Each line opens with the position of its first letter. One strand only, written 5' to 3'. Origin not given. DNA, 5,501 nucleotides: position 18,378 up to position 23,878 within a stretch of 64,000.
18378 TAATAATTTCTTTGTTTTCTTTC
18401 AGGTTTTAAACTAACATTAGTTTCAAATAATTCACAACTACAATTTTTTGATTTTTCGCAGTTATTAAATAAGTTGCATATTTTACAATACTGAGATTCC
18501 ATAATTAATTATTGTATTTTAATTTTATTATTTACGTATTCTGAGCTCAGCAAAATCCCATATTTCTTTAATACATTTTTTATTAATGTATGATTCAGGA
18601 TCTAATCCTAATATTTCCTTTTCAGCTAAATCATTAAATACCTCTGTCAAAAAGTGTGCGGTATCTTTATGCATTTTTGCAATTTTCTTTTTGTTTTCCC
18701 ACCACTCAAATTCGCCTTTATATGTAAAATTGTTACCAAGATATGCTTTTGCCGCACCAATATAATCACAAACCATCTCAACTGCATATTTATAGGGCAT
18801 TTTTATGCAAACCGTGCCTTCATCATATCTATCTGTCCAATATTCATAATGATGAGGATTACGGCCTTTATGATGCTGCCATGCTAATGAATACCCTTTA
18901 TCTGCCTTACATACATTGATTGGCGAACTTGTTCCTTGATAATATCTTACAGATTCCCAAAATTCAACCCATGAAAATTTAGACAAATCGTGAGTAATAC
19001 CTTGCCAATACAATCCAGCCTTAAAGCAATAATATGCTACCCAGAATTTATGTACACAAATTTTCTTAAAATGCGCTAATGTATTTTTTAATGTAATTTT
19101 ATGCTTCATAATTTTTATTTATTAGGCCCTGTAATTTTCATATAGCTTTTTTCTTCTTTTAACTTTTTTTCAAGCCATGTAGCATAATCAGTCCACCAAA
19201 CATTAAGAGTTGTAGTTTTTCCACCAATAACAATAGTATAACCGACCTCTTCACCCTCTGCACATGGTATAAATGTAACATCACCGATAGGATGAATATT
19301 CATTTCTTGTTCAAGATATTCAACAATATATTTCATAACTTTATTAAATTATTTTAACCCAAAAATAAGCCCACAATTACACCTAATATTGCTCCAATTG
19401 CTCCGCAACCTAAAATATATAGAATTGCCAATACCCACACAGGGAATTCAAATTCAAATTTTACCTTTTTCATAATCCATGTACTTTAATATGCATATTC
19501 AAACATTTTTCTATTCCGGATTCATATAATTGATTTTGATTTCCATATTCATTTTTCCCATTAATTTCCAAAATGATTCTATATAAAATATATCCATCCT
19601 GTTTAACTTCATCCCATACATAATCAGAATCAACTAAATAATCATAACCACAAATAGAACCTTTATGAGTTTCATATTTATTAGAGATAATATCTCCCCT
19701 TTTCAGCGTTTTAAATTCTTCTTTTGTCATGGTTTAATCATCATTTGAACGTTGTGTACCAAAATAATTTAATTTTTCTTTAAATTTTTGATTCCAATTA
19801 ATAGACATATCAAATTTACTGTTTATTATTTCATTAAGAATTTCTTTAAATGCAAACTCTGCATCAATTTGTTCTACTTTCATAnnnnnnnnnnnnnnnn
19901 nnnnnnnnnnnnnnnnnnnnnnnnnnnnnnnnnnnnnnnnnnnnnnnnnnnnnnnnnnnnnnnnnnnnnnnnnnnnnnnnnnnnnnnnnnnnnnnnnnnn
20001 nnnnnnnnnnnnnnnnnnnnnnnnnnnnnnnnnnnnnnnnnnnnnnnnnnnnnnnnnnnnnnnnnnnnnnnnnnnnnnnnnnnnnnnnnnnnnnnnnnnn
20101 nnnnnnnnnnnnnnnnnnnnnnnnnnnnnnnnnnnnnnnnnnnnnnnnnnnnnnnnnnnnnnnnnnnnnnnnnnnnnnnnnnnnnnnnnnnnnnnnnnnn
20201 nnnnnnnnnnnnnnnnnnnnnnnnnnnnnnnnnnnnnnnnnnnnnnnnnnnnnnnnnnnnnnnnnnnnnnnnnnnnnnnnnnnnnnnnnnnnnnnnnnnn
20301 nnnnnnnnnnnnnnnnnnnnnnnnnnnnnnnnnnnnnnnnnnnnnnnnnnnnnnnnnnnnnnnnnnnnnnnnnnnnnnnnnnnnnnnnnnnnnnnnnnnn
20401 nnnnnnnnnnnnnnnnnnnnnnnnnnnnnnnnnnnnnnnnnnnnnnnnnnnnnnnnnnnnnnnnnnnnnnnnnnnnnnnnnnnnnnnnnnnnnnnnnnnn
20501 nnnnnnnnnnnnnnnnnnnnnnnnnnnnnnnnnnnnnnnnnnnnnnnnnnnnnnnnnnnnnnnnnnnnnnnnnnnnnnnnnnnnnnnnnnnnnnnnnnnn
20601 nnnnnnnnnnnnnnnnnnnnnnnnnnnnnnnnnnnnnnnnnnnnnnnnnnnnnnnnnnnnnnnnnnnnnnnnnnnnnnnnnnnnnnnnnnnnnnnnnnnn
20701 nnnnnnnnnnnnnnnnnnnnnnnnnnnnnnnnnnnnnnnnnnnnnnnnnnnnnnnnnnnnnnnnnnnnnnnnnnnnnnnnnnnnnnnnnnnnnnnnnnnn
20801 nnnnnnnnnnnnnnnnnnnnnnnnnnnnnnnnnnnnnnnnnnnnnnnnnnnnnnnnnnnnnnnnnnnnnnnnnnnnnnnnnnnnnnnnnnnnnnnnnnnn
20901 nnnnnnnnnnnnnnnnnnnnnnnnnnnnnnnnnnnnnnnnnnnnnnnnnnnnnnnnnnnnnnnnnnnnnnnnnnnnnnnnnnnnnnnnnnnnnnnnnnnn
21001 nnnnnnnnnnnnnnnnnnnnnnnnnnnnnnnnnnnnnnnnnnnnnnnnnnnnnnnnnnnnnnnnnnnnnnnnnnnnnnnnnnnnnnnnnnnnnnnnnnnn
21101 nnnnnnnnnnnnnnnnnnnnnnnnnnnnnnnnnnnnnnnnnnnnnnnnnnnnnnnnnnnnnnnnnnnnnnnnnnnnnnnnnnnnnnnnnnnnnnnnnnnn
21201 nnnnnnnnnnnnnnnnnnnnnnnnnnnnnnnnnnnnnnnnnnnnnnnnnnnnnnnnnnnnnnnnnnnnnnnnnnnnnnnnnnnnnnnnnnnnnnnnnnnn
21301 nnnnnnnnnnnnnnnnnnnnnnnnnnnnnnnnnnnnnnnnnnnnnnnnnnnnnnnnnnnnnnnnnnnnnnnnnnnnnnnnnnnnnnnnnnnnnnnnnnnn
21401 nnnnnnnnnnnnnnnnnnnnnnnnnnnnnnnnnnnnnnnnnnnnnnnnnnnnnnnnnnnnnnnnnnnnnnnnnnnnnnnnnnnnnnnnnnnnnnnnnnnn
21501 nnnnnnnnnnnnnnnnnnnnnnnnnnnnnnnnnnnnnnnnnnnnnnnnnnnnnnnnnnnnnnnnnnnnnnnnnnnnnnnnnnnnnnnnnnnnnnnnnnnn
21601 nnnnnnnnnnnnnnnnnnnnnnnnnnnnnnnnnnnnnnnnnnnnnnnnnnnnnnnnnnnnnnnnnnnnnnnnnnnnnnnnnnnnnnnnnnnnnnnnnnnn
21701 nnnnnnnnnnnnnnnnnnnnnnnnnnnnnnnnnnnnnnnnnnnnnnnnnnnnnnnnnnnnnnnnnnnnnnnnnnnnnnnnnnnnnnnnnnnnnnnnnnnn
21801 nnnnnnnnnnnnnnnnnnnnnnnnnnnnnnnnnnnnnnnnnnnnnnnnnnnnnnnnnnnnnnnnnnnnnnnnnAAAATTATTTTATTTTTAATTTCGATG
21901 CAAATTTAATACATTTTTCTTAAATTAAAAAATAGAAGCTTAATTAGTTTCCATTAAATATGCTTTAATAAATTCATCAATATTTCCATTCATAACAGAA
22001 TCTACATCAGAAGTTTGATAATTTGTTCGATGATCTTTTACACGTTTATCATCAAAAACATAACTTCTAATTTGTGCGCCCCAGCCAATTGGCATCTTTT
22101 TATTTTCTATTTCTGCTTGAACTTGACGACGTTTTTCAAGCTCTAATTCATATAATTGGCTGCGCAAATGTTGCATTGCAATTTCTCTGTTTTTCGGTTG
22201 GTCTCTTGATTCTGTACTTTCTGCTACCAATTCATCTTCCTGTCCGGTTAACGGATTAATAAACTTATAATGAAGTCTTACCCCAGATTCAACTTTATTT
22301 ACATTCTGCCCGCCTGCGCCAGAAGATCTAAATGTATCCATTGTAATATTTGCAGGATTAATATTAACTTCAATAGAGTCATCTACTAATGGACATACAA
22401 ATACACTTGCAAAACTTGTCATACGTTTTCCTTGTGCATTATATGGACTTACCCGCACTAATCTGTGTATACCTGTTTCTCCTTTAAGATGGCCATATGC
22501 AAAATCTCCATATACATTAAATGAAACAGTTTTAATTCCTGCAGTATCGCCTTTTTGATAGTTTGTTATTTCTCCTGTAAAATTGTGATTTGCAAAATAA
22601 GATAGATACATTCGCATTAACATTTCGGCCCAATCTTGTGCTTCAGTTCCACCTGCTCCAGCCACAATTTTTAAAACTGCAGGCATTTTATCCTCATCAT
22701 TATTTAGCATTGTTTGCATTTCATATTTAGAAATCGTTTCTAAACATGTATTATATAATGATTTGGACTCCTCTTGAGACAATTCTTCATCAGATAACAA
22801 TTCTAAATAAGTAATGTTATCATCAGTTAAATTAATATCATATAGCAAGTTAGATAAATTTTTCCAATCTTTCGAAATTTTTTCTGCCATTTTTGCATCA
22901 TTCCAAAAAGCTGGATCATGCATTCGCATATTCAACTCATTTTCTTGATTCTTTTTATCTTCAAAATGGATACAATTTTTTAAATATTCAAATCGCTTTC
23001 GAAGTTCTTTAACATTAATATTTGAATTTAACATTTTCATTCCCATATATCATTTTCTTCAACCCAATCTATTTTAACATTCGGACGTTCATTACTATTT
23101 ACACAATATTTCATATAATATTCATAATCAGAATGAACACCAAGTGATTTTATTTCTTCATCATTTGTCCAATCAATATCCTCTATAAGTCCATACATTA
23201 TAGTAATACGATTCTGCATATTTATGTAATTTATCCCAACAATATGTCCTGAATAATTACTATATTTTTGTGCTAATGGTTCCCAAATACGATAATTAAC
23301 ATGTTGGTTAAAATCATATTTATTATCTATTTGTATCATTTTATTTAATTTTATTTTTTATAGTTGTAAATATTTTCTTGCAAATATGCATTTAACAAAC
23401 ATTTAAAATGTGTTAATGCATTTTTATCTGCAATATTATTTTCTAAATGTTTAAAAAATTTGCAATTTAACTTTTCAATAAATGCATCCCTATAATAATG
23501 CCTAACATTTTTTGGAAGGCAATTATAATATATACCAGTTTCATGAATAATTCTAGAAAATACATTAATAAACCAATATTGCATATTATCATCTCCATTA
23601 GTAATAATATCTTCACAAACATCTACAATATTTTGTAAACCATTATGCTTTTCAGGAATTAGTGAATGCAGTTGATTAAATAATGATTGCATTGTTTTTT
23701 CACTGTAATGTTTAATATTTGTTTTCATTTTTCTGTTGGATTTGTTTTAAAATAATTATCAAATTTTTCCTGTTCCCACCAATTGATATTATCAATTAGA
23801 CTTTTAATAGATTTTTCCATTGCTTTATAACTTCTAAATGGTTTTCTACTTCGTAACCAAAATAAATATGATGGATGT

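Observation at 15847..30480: RNA repair and translation module: Rnl2-like ligase, CCA-adding enzyme and RF2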

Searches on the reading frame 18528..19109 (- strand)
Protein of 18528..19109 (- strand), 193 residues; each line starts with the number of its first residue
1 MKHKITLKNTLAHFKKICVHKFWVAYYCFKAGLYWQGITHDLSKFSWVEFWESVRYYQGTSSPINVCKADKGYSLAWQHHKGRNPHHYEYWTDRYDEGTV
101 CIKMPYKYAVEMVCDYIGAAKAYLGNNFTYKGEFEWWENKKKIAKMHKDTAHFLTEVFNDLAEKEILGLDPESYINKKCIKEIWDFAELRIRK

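Call 5: search_protein_families(library=pfam, proteins=[window:18528-19109:-], max_evalue=0.01)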
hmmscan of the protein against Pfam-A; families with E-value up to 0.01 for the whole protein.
window:18528-19109:- (193 aa): 1 family
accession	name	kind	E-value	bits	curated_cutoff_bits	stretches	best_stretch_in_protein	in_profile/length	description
PF18907.5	DUF5662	-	2.4e-32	112.2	27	1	11-159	3-155/156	Family of unknown function (DUF5662)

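Call 6: search_protein_families(library=phrogs, proteins=[window:18528-19109:-], max_evalue=0.001)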
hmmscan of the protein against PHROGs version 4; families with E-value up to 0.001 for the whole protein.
window:18528-19109:- (193 aa): 1 family
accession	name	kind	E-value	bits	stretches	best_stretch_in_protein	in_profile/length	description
phrog_20637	-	unknown function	1.5e-16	61.8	1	38-164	42-164/174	-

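Call 13: search_protein_families(library=ncbifam, proteins=[window:18528-19109:-], max_evalue=0.001)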
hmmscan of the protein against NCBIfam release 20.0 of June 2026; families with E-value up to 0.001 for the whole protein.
window:18528-19109:- (193 aa): 0 families

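Call 53: search_solved_structures(query=window:18528-19109:-, max_evalue=10, show_alignments=2)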
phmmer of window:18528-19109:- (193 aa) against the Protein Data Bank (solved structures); distinct sequences matched with E-value up to 10: 1.
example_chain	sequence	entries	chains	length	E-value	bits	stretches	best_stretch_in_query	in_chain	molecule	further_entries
7nhk_c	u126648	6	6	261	0.16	14.8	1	88-182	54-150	30S ribosomal protein S2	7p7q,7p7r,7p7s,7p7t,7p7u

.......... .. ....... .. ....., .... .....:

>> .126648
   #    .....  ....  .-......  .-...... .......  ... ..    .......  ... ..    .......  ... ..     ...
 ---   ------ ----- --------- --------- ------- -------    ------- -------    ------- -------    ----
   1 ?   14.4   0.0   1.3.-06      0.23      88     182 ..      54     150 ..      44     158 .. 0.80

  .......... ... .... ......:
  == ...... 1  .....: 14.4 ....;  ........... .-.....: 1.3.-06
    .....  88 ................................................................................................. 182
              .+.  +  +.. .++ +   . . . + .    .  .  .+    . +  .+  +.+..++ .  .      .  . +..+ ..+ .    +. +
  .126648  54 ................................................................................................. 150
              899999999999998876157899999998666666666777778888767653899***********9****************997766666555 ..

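Call 64: predict_structure(protein=window:18528-19109:-)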
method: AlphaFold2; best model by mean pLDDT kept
length: 193 residues; sequences in the alignment: 1
mean_pLDDT: 48.2   pTM: 0.41
mean pLDDT of the five models: 48.2, 36.8, 35.4, 33.8, 33.1
residues with pLDDT >= 90: 0; 70-90: 4; 50-70: 92; < 50: 97
segments of 3 or more residues with pLDDT < 50: 1-24, 34-42, 47-49, 51-103
pLDDT, mean of each block of 10 residues (from residue 1): 34 39 52 46 47 37 38 37 27 32 54 63 56 53 52 57 55 67 67 56
secondary structure, 60 per line:
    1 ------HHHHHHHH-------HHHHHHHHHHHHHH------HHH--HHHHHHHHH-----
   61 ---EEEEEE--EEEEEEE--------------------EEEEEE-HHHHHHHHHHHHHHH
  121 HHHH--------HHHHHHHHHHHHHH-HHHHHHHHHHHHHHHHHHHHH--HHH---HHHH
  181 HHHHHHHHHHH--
elements in order: H7-14 H22-35 H47-55 E64-69 E72-78 E99-104 H106-124 H133-146 H148-168 H177-191

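Call 65: search_protein_representatives(protein=window:18528-19109:-)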
Query: 193 residues. Proteins with E-value up to 0.001 (for the whole library): 2776; up to 1e-10: 1041; up to 1e-30: 145. The best 150 are listed.
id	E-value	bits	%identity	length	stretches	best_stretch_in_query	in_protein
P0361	2.0e-56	207.4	58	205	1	8-153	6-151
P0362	2.7e-56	206.9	54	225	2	6-160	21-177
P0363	4.5e-55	202.9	55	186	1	11-163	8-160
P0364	4.6e-55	202.9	54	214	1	7-169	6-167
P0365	5.7e-55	202.6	56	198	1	7-162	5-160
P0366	8.8e-55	202.0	52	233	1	2-158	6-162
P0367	1.3e-50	188.4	50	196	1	11-168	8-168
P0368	1.9e-50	187.9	48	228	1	7-180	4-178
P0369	2.4e-50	187.5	52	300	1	10-167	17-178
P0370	4.2e-50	186.7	54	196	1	8-165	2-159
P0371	1.4e-49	185.0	49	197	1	8-178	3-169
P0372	1.7e-49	184.7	53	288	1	9-165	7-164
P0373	2.3e-49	184.3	62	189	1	7-133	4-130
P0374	8.4e-49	182.5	53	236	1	6-157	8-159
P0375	3.4e-48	180.5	54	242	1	4-166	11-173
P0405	1.0e-40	156.0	51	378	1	7-155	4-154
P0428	7.4e-37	143.4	44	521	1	9-164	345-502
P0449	1.1e-34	136.3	44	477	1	5-164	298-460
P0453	2.2e-34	135.4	48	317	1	8-159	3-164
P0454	2.3e-34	135.3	45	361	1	4-164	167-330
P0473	4.7e-33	131.0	43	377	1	10-159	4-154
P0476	5.9e-33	130.7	48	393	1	20-169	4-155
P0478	7.0e-33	130.4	43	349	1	12-164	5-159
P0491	8.9e-32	126.8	42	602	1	10-165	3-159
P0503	7.8e-31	123.7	43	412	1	3-164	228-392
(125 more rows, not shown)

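Call 67: search_protein_families(library=pfam, proteins=[P0428, P0449, P0491, P0503, P0454, P0405, P0473, P0476, P0478, P0453], max_evalue=0.001)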
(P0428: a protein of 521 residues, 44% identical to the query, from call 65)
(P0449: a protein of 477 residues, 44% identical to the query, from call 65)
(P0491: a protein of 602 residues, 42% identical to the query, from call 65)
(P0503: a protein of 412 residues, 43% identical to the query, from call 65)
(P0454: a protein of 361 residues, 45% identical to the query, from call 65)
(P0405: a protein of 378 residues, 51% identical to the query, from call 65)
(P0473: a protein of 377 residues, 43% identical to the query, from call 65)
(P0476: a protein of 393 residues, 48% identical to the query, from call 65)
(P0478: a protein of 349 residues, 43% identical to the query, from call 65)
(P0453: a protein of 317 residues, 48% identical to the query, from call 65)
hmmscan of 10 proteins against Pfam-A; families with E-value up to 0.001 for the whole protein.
P0428 (521 aa): 4 families
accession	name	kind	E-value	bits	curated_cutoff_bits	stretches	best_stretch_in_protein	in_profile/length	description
PF18907.5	DUF5662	-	2e-36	125.4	27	1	348-497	4-155/156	Family of unknown function (DUF5662)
PF01442.23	Apolipoprotein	-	7.8e-14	52.2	90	2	156-316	16-178/190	Apolipoprotein A1/A4/E domain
PF20572.3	DUF6781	-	0.00012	22.5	27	1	184-266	119-201/213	Family of unknown function (DUF6781)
PF07464.16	ApoLp-III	-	0.00019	22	36.3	0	185-297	16-128/146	Apolipophorin-III precursor (apoLp-III)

P0449 (477 aa): 2 families
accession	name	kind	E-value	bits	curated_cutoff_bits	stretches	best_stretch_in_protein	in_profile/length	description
PF04463.17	2-thiour_desulf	-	1.1e-41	142.6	34.7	1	22-175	1-141/141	2-thiouracil desulfurase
PF18907.5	DUF5662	-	1.7e-39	135.4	27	1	304-454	3-154/156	Family of unknown function (DUF5662)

P0491 (602 aa): 3 families
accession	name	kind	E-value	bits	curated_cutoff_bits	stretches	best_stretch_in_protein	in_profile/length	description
PF18907.5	DUF5662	-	7.1e-31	107.4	27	1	5-153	4-155/156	Family of unknown function (DUF5662)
PF00278.28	Orn_DAP_Arg_deC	-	2e-25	89.3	23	1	213-557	1-95/95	Pyridoxal-dependent decarboxylase, C-terminal sheet domain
PF02784.22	Orn_Arg_deC_N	-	9.2e-25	87.9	23.4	1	221-466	4-245/247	Pyridoxal-dependent decarboxylase, pyridoxal binding domain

P0503 (412 aa): 2 families
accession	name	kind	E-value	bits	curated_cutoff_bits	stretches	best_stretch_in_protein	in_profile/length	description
PF04463.17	2-thiour_desulf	-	2e-38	132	34.7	1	15-163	1-140/141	2-thiouracil desulfurase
PF18907.5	DUF5662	-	2.2e-37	128.5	27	1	237-386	4-154/156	Family of unknown function (DUF5662)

P0454 (361 aa): 2 families
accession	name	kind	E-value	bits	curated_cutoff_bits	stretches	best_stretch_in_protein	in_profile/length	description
PF04463.17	2-thiour_desulf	-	2.7e-42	144.6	34.7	1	4-144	1-140/141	2-thiouracil desulfurase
PF18907.5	DUF5662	-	7.1e-39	133.4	27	1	174-324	3-154/156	Family of unknown function (DUF5662)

P0405 (378 aa): 2 families
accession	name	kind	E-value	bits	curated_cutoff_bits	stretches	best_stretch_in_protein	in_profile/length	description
PF18907.5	DUF5662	-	1.3e-33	116.3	27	1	7-156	2-148/156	Family of unknown function (DUF5662)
PF18143.6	HAD_SAK_2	-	2.6e-19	70.4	27.5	1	219-363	1-137/139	HAD domain in Swiss Army Knife RNA repair proteins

P0473 (377 aa): 2 families
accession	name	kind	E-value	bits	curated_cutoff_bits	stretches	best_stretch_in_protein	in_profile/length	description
PF18907.5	DUF5662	-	5.9e-28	97.9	27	1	5-147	3-148/156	Family of unknown function (DUF5662)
PF01467.32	CTP_transf_like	-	8.3e-07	29.7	21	1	183-348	1-132/133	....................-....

P0476 (393 aa): 2 families
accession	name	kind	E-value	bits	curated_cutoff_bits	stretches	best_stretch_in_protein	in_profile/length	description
PF18907.5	DUF5662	-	5.3e-30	104.6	27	1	2-143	10-153/156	Family of unknown function (DUF5662)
PF01467.32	CTP_transf_like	-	1.2e-22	81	21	1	197-360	1-132/133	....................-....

P0478 (349 aa): 2 families
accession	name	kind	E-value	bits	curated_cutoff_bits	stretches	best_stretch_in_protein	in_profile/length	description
PF18907.5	DUF5662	-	3.4e-34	118.2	27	1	5-153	4-154/156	Family of unknown function (DUF5662)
PF14300.12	DMP19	-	3.7e-13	50.5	25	1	231-344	1-112/112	DMP19-like protein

P0453 (317 aa): 1 family
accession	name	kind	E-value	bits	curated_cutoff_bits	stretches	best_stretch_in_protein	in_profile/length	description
PF18907.5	DUF5662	-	5e-29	101.4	27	1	8-150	5-150/156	Family of unknown function (DUF5662)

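Call 68: search_solved_structures(query=A3, max_evalue=10, show_alignments=3)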
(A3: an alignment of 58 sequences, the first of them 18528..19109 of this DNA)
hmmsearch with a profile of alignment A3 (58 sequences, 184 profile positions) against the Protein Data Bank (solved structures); distinct sequences matched with E-value up to 10: 4.
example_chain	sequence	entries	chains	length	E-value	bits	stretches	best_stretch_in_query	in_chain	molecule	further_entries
12du_W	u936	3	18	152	0.4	13.5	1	98-132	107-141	Flagellar basal-body rod protein FlgC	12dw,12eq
1fyh_A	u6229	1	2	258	0.96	12.3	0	127-178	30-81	Interferon gamma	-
6qdi_A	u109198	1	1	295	1.5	11.6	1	38-75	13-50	PA14 domain-containing protein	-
1eku_A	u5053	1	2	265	3.1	10.6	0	108-178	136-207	Interferon gamma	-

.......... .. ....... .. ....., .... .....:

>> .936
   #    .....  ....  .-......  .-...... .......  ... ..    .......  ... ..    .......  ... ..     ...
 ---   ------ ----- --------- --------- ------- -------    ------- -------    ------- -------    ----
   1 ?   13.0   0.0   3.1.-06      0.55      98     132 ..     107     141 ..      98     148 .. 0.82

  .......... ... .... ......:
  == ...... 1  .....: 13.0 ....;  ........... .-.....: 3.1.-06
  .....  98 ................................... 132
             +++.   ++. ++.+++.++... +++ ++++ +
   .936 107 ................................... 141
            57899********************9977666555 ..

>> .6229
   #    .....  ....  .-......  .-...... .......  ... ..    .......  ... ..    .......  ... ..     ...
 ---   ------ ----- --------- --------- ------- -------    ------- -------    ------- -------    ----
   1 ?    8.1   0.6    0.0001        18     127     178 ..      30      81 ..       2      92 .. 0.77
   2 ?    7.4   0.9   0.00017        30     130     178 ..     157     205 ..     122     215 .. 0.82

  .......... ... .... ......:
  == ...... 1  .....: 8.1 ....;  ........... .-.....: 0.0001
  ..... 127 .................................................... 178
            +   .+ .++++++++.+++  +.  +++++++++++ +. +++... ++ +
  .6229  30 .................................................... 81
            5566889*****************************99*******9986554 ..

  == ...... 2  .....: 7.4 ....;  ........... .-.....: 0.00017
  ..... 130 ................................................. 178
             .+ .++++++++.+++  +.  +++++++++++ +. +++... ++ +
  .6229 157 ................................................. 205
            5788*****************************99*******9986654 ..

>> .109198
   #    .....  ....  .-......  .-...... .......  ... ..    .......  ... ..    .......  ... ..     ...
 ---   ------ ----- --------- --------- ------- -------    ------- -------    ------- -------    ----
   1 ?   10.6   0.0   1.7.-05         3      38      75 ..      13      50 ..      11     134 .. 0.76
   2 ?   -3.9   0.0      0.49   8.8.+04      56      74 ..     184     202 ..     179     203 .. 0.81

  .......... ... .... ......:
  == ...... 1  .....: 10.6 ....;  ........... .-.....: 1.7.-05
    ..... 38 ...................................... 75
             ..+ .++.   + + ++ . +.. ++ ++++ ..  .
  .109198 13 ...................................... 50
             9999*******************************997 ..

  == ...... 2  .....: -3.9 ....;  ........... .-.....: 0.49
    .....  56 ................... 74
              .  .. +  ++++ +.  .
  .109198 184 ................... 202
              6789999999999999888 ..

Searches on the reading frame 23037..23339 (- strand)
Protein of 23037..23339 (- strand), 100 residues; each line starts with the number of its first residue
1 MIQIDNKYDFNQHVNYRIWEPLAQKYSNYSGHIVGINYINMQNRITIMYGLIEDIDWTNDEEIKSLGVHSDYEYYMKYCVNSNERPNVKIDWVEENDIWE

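Call 39: search_protein_families(library=pfam, proteins=[window:23037-23339:-], max_evalue=0.01)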
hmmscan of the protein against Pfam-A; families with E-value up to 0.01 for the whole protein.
window:23037-23339:- (100 aa): 0 families

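Call 76: search_protein_families(library=phrogs, proteins=[window:23037-23339:-], max_evalue=0.001)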
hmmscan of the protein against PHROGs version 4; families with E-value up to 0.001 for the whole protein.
window:23037-23339:- (100 aa): 0 families

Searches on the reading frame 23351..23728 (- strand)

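Call 39: search_protein_families(library=pfam, proteins=[window:23351-23728:-], max_evalue=0.01)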
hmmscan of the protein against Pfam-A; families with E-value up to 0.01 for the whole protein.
window:23351-23728:- (125 aa): 1 family
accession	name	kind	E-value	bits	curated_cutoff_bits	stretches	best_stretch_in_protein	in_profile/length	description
PF24722.1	DUF7674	-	0.0031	18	27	1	8-82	27-108/111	Domain of unknown function (DUF7674)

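Call 76: search_protein_families(library=phrogs, proteins=[window:23351-23728:-], max_evalue=0.001)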
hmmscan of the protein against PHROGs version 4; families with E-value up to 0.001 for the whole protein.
window:23351-23728:- (125 aa): 0 families
